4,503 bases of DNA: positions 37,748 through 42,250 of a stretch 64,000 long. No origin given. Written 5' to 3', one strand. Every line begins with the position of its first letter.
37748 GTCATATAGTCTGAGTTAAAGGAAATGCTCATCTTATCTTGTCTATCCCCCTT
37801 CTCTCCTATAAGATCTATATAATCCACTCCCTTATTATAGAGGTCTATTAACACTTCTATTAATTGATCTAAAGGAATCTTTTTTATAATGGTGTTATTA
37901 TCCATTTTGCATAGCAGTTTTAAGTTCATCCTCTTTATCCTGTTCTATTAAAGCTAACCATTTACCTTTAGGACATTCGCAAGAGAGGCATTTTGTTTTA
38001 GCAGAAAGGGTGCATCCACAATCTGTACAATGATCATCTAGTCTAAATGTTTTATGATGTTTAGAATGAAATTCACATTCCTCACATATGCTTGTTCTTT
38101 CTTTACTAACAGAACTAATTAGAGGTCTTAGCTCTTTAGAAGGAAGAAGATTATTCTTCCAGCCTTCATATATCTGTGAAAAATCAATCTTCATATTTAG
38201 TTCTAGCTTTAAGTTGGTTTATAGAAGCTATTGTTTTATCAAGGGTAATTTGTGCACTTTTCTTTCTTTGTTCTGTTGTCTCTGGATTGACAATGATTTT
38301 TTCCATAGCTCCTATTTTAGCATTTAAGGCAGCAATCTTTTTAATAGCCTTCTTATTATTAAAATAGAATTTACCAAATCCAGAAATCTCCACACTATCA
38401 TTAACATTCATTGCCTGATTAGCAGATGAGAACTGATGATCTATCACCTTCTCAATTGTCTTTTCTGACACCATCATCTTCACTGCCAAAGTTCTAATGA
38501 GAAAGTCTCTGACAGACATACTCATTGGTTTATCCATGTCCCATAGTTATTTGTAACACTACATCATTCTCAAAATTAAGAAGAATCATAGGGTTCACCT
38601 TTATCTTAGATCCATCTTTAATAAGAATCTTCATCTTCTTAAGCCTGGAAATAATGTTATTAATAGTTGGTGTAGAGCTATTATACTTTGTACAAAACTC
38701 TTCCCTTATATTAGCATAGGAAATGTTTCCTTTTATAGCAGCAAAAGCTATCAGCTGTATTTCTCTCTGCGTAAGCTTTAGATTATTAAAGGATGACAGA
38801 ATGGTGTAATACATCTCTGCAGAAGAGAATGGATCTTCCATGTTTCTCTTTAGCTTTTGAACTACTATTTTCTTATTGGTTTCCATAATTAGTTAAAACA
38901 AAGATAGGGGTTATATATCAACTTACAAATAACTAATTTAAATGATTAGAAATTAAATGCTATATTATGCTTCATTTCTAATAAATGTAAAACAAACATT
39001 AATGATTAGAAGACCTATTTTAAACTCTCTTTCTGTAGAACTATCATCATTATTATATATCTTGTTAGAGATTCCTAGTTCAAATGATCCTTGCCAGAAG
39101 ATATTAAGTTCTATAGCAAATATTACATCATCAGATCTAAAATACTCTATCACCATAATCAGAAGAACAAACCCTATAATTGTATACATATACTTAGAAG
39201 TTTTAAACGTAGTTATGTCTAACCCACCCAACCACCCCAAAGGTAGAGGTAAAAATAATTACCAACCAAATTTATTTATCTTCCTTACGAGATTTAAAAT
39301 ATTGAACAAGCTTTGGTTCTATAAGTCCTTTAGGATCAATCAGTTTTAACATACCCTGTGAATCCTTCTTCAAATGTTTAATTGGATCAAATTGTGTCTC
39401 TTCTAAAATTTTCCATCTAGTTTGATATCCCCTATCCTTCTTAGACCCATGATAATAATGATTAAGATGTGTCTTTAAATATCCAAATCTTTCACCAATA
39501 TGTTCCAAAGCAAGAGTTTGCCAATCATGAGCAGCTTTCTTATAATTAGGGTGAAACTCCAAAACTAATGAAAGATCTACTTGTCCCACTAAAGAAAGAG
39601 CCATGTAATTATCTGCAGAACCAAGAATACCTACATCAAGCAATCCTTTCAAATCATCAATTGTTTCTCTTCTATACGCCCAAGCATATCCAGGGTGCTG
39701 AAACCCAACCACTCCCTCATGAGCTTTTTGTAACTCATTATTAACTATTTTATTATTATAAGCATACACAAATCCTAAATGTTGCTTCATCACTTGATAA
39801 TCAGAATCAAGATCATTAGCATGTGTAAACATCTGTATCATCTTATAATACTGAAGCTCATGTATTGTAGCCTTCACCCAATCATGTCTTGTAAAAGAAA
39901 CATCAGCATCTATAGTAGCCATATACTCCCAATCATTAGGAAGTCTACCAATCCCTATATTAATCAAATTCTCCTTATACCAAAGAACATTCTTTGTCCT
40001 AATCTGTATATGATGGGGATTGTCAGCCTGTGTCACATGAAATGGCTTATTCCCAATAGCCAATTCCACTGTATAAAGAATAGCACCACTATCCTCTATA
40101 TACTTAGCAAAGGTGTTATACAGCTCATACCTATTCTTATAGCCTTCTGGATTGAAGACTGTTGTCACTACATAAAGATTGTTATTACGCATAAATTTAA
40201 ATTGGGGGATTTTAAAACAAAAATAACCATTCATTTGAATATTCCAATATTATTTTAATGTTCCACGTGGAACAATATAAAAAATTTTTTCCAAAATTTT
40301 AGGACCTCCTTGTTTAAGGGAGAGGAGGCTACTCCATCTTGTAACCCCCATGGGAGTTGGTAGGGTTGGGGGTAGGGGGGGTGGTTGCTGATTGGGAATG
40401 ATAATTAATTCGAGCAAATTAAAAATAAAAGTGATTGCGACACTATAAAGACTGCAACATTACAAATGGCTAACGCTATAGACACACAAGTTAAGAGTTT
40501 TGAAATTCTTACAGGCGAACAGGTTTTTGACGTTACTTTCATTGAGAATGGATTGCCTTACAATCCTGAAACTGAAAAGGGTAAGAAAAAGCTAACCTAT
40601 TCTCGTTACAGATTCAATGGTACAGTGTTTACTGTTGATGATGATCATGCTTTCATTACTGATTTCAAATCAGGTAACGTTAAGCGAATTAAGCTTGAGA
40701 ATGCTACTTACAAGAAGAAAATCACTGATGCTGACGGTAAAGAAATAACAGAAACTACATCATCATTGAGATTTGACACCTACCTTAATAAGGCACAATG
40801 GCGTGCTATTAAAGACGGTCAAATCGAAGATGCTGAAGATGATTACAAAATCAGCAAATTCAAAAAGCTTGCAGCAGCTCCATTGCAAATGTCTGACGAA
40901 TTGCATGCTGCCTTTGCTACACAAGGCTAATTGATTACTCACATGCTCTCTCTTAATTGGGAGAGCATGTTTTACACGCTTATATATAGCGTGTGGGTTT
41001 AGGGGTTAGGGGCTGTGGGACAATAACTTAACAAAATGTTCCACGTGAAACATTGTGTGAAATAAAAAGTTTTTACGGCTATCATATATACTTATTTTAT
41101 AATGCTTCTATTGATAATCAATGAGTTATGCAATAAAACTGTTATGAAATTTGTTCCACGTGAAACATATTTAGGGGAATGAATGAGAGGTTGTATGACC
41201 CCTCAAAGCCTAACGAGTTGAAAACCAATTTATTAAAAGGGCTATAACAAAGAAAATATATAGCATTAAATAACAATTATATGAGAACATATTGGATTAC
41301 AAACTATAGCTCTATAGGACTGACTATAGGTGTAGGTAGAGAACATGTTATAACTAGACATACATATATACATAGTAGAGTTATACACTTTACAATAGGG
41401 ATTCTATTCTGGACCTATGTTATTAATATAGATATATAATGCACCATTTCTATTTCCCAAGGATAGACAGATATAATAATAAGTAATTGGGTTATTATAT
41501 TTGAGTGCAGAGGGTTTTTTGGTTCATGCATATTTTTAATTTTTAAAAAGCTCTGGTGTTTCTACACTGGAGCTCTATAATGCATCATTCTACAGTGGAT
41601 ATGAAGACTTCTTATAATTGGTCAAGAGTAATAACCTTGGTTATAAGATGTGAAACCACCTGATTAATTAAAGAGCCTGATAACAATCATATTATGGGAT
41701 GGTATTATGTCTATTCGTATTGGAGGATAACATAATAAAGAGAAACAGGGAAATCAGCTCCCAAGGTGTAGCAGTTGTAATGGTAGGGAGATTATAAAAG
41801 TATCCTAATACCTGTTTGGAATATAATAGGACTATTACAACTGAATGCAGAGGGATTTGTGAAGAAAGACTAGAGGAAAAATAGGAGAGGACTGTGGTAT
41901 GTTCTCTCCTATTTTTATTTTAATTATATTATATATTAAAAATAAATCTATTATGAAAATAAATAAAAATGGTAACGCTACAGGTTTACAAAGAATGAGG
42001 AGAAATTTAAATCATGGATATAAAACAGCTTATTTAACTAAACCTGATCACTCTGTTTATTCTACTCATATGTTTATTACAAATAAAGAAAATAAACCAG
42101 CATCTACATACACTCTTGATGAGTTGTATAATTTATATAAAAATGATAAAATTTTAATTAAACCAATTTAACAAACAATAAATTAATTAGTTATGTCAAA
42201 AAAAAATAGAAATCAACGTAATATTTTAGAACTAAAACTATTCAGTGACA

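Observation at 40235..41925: Divergent control hub: recurring 16-bp palindrome, G-quadruplex-type G-tracts and a 1 kb ORF-free structured region ending in a terminator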

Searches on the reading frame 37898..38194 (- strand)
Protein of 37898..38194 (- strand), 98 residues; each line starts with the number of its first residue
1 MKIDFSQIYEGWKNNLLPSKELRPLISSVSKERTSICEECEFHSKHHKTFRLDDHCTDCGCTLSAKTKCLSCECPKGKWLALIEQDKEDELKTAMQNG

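Call 12: search_protein_families(library=phrogs, proteins=[window:37898-38194:-], max_evalue=0.01)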
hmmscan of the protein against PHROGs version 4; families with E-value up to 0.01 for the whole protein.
window:37898-38194:- (98 aa): 2 families
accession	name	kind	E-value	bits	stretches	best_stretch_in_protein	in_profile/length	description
phrog_13558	-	unknown function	1.2e-08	35.9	1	28-79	23-68/69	-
phrog_37411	-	unknown function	0.0062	17.1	0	53-87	56-91/207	-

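Call 49: search_protein_families(library=pfam, proteins=[window:37898-38194:-], max_evalue=0.01)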
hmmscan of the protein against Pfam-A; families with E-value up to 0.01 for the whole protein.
window:37898-38194:- (98 aa): 0 families

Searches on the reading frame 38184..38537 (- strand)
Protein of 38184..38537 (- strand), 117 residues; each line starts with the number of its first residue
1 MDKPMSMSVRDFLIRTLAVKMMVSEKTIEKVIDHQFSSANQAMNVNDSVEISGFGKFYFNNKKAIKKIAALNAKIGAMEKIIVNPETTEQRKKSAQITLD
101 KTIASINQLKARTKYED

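Call 12: search_protein_families(library=phrogs, proteins=[window:38184-38537:-], max_evalue=0.01)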
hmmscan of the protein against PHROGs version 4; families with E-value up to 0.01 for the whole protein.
window:38184-38537:- (117 aa): 1 family
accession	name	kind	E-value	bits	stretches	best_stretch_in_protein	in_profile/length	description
phrog_379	-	DNA, RNA and nucleotide metabolism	7.2e-07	29.8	1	3-67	25-89/138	DNA binding protein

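Call 49: search_protein_families(library=pfam, proteins=[window:38184-38537:-], max_evalue=0.01)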
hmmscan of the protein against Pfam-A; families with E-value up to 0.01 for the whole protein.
window:38184-38537:- (117 aa): 2 families
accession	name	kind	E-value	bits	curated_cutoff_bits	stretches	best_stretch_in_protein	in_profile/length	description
PF00216.26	Bac_DNA_binding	-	4.5e-08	33.7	22.4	1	12-65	5-58/90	Bacterial DNA-binding protein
PF14908.11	HU-CCDC81_euk_1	-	0.0013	19.2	26.1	1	20-110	16-88/89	CCDC81 eukaryotic HU domain 1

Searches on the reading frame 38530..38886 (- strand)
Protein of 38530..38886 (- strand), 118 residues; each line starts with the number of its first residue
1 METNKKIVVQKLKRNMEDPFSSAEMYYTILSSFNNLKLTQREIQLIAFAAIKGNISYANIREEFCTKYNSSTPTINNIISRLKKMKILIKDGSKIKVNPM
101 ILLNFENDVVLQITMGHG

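Call 12: search_protein_families(library=phrogs, proteins=[window:38530-38886:-], max_evalue=0.01)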
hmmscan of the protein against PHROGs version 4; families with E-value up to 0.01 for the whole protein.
window:38530-38886:- (118 aa): 0 families

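Call 49: search_protein_families(library=pfam, proteins=[window:38530-38886:-], max_evalue=0.01)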
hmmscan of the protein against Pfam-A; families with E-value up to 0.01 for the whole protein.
window:38530-38886:- (118 aa): 2 families
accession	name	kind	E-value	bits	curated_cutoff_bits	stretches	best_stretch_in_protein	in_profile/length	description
PF04492.19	Phage_rep_O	-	0.004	18.1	28.7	1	28-99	15-90/95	Bacteriophage replication protein O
PF08280.17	HTH_Mga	-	0.006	17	23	0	40-83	5-44/59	M protein trans-acting positive regulator (MGA) HTH domain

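Call 83: search_solved_structures(query=window:38530-38886:-, max_evalue=1)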
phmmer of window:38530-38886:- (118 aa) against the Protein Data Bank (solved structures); distinct sequences matched with E-value up to 1: 1.
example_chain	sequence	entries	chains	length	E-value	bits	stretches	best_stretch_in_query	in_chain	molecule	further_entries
1gqn_A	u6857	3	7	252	0.28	14.8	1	47-100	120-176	3-DEHYDROQUINATE DEHYDRATASE | 3-dehydroquinate dehydratase aroD | PROTEIN (3-DEHYDROQUINATE DEHYDRATASE)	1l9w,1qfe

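Call 85: find_homologous_proteins(query=window:38530-38886:-, max_evalue=0.001)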
Query window:38530-38886:- (118 aa): 2087 proteins with E <= 0.001 among 2096 candidates; the best 120 are listed.
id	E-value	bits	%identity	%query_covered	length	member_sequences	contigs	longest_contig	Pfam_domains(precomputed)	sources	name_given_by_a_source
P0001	1.6e-66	239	96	100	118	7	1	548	-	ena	-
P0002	6.3e-53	195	79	100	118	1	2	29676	-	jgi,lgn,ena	-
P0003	2.7e-52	193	76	100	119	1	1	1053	-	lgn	-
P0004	2.2e-50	187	75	100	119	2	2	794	-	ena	-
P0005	6.2e-50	186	74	100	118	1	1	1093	-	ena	-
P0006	1.0e-49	185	74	100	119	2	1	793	-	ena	-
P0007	1.1e-49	185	71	98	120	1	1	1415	-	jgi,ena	jgi:hypothetical protein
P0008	1.3e-49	185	75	100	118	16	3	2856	-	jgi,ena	-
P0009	1.6e-49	184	72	100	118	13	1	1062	-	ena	-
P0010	4.1e-49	183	70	98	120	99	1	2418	-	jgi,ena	jgi:hypothetical protein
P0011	4.3e-49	183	71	100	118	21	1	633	-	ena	-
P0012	5.3e-49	183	74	99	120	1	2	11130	-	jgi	jgi:hypothetical protein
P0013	9.8e-49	182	75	100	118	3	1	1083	-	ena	-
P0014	4.0e-48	180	71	100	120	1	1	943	-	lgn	-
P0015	4.0e-48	180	73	99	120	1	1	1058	-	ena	-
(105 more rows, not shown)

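Call 93: predict_structure(alignment_id=A5)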
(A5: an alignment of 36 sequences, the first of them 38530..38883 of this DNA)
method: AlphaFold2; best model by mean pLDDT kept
length: 117 residues; sequences in the alignment: 36
mean_pLDDT: 76.9   pTM: 0.70
mean pLDDT of the five models: 76.9, 76.7, 75.4, 72.8, 67.7
residues with pLDDT >= 90: 14; 70-90: 68; 50-70: 24; < 50: 11
segments of 3 or more residues with pLDDT < 50: 101-109
pLDDT, mean of each block of 10 residues (from residue 1): 58 71 84 85 89 86 88 88 87 78 47 54
secondary structure, 60 per line:
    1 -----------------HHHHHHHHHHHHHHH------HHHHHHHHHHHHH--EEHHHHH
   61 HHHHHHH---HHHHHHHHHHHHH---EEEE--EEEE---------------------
elements in order: H18-32 H39-51 H56-67 H71-83 E87-90 E93-96

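Call 95: fold_search(model_id=the predicted structure, library=pdb)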
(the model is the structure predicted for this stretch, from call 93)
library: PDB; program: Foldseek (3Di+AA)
matches with E <= 10: 1132; with E <= 0.001: 0
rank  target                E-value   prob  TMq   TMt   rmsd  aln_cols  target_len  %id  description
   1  1bja_A                2.7e-03  1.00  0.52  0.63   1.9        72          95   21  ACTIVATION DOMAIN OF THE PHAGE T4 TRANSCRIPTION FACTOR MOTA (released 1998-11-04)
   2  4mtd_D                2.1e-02  1.00  0.53  0.43   5.5        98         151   10  Zinc Uptake Regulator Complexed With Zinc AND DNA (released 2014-11-05)
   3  6k4y_M                3.9e-02  1.00  0.53  0.31   2.0        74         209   20  CryoEM structure of sigma appropriation complex (released 2019-08-07)
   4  2pex_B                4.4e-02  1.00  0.47  0.41   4.8        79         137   15  Structure of reduced C22S OhrR from Xanthamonas Campestris (released 2007-12-11)
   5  9gui_B                4.4e-02  0.90  0.40  0.24   6.9       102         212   15  Crystal structure of transcription factor NtcA from Synechococcus elongatus in complex with its target DNA. (released 2025-03-12)
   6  3eco_B                4.7e-02  0.99  0.47  0.43   5.6        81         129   14  Crystal structure of MepR, a transcription regulator of the Staphylococcus aureus multidrug efflux pump MepA (released 2009-02-10)
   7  7dh7_A                5.3e-02  0.99  0.49  0.41   3.4        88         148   16  Crystal structure of apo XcZur (released 2021-06-09)
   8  3gfj                  5.3e-02  0.95  0.44  0.37   6.7        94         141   16  Crystal structure of the ST1710 mutant (R89A) protein (released 2009-08-25)
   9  1i1s_MODEL_1_A        5.7e-02  1.00  0.50  0.60   2.1        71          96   21  SOLUTION STRUCTURE OF THE TRANSCRIPTIONAL ACTIVATION DOMAIN OF THE BACTERIOPHAGE T4 PROTEIN MOTA (released 2001-02-14)
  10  5kvr                  5.7e-02  0.87  0.35  0.51  11.7        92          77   14  X-Ray Crystal Structure of a Fragment (1-75) of a Transcriptional Regulator PdhR from Escherichia coli CFT073 (released 2016-11-02)
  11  4yif_D                6.9e-02  0.98  0.47  0.42   8.5        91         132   10  Crystal structure of Rv0880 (released 2015-06-10)
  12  2qq9                  6.9e-02  0.84  0.33  0.19   9.3        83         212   17  Crystal Structure of DtxR(D6A C102D) Complexed with Nickel(II) (released 2007-10-30)
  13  2d1h_B                7.4e-02  0.99  0.49  0.56   4.0        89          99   15  Crystal structure of ST1889 protein from thermoacidophilic archaeon Sulfolobus tokodaii (released 2006-09-05)
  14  8zde_F                7.4e-02  0.92  0.45  0.40   8.5       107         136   21  Crystal structure of HsmR with DNA bound (released 2025-11-05)
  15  1lnw_F                7.8e-02  0.98  0.48  0.44   7.9        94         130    8  CRYSTAL STRUCTURE OF THE MEXR REPRESSOR OF THE MEXAB-OPRM MULTIDRUG EFFLUX OPERON OF PSEUDOMONAS AERUGINOSA (released 2002-09-11)
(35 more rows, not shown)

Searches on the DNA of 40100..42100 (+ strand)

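Call 6: search_dna_similar(query=window:40200-42000:+, collection=phages, mode=distant, max_rows=30)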
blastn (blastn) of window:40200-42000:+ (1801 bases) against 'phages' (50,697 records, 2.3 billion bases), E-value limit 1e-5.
No match.

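Call 7: search_rna_families(source=window, start=40100, end=42100, threshold=evalue, max_evalue=10, show_alignments=3)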
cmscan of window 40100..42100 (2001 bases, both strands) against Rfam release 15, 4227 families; matches with E-value up to 10: 9.
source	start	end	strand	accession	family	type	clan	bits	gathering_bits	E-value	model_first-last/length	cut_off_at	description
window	40250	40324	+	RF00020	U5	Gene; snRNA; splicing;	-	23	40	1.5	1-117/117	no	U5 spliceosomal RNA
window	41873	41943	+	RF04348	Plastid-psbM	Cis-reg;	-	20.6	52.7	10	1-79/79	no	Plastid-psbM 3UTR RNA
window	41239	41312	+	RF00376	HIV_GSL3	Cis-reg;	-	18.5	42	5.1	1-84/84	no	HIV gag stem loop 3 (GSL3)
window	40202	40249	+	RF03567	MIR8024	Gene; miRNA;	-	18.3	57.3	3.6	1-86/86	no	MIR8024 microRNA precursor family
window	41873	41921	+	RF03778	mir-483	Gene; miRNA;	-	18.1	60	4.1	1-75/75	no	mir-483 microRNA precursor family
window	41675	41750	-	RF01028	mir-633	Gene; miRNA;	-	18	90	3.3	1-85/85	no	mir-633 microRNA precursor family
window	40787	40879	-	RF01772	rnk_pseudo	Cis-reg; leader;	-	17.4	55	8.2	1-108/108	no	Pseudomonas rnk leader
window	41109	41171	+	RF01706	Gut-1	Gene; sRNA;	-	16.1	50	8.2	1-77/77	no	Gut-1 RNA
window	41794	41913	+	RF00516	ylbH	Cis-reg; leader;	-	13.9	50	7.3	1-122/122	no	ylbH leader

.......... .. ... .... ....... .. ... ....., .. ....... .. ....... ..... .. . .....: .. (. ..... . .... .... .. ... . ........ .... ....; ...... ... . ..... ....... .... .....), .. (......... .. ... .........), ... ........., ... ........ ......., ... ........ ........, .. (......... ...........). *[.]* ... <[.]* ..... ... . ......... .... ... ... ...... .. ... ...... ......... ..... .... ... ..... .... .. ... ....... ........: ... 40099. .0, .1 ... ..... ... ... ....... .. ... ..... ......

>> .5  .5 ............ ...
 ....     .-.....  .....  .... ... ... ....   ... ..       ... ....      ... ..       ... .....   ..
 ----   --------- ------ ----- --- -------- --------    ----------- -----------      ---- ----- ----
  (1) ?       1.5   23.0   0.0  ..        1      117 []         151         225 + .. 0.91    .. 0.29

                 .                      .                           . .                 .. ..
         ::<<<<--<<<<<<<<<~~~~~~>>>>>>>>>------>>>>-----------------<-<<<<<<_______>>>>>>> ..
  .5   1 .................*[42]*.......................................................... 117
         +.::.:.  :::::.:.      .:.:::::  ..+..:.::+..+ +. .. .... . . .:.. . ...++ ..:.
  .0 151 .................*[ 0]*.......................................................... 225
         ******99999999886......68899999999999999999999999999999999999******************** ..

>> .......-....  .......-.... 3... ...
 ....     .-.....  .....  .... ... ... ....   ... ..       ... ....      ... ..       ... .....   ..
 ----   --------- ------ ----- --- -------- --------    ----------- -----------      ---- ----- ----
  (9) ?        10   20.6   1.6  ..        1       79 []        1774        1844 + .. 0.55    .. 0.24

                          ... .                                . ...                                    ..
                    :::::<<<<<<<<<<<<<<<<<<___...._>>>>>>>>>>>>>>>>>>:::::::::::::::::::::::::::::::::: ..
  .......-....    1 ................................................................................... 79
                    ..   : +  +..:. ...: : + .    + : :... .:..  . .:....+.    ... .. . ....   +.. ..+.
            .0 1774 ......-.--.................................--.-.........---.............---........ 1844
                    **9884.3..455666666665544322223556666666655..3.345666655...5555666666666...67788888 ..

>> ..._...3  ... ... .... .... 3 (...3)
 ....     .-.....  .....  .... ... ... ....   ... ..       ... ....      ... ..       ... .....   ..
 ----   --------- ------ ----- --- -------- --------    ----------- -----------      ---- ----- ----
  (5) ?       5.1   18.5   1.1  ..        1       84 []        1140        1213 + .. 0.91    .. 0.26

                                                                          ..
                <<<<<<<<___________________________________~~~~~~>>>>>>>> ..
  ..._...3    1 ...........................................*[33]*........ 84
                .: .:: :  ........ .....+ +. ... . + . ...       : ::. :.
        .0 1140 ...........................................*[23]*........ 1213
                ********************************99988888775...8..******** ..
